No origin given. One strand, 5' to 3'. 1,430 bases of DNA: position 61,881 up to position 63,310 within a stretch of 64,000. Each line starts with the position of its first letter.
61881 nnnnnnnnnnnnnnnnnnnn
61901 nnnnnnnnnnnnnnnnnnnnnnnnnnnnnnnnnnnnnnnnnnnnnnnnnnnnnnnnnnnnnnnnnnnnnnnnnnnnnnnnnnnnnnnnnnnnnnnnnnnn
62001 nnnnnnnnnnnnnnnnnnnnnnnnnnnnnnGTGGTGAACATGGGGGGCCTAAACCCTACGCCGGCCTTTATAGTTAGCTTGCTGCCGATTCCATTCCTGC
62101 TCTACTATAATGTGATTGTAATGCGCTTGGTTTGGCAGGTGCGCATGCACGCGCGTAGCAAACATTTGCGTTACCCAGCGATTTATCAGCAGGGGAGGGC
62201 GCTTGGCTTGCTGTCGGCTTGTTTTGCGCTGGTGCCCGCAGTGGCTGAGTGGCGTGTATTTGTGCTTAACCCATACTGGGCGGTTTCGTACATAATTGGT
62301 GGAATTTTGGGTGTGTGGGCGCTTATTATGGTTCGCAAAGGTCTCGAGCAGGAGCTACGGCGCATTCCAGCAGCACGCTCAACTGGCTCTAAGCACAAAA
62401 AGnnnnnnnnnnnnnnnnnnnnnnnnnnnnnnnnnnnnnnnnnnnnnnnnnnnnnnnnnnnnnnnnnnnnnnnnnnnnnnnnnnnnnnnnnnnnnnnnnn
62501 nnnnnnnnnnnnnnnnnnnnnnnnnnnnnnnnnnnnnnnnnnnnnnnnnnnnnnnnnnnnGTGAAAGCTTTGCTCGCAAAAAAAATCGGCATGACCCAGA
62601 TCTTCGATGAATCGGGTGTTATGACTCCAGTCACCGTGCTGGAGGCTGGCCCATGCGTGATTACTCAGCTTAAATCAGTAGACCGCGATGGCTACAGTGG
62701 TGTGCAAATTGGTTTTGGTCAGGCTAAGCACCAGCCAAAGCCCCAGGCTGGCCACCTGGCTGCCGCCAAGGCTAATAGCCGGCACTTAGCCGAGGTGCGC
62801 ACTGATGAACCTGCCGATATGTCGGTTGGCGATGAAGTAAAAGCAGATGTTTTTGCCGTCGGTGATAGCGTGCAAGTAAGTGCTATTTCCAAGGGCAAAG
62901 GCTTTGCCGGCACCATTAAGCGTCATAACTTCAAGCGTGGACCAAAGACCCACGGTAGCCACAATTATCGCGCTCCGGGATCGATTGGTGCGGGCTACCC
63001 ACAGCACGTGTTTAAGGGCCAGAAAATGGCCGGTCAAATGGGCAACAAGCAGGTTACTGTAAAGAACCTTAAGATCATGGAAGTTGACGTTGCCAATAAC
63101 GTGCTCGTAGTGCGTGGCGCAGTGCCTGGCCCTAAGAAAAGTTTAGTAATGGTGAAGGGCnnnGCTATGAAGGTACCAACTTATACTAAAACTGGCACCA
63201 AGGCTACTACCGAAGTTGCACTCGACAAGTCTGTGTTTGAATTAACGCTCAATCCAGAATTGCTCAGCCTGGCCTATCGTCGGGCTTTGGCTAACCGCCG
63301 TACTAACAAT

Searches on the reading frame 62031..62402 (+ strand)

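Call 81: search_protein_families(library=pfam, proteins=[window:62031-62402:+], max_evalue=0.01)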
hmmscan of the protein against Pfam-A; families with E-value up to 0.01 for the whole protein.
window:62031-62402:+ (124 aa): 1 family
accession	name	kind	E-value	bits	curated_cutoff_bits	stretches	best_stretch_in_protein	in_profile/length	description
PF07332.16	Phage_holin_3_6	-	0.0049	17.3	28.4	1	58-112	49-97/116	Putative Actinobacterial Holin-X, holin superfamily III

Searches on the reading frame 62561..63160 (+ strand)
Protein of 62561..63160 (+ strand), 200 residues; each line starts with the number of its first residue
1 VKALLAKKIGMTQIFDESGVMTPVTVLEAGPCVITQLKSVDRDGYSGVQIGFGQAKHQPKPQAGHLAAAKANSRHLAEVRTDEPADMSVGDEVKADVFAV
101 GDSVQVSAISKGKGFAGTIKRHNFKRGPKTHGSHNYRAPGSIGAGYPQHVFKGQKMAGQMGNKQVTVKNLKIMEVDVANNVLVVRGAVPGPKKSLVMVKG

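Call 81: search_protein_families(library=pfam, proteins=[window:62561-63160:+], max_evalue=0.01)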
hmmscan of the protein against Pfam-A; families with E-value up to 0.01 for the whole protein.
window:62561-63160:+ (200 aa): 1 family
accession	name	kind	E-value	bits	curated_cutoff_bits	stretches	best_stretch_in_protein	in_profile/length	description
PF00297.29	Ribosomal_L3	-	6.4e-18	65.3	22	1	95-175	209-288/369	Ribosomal protein L3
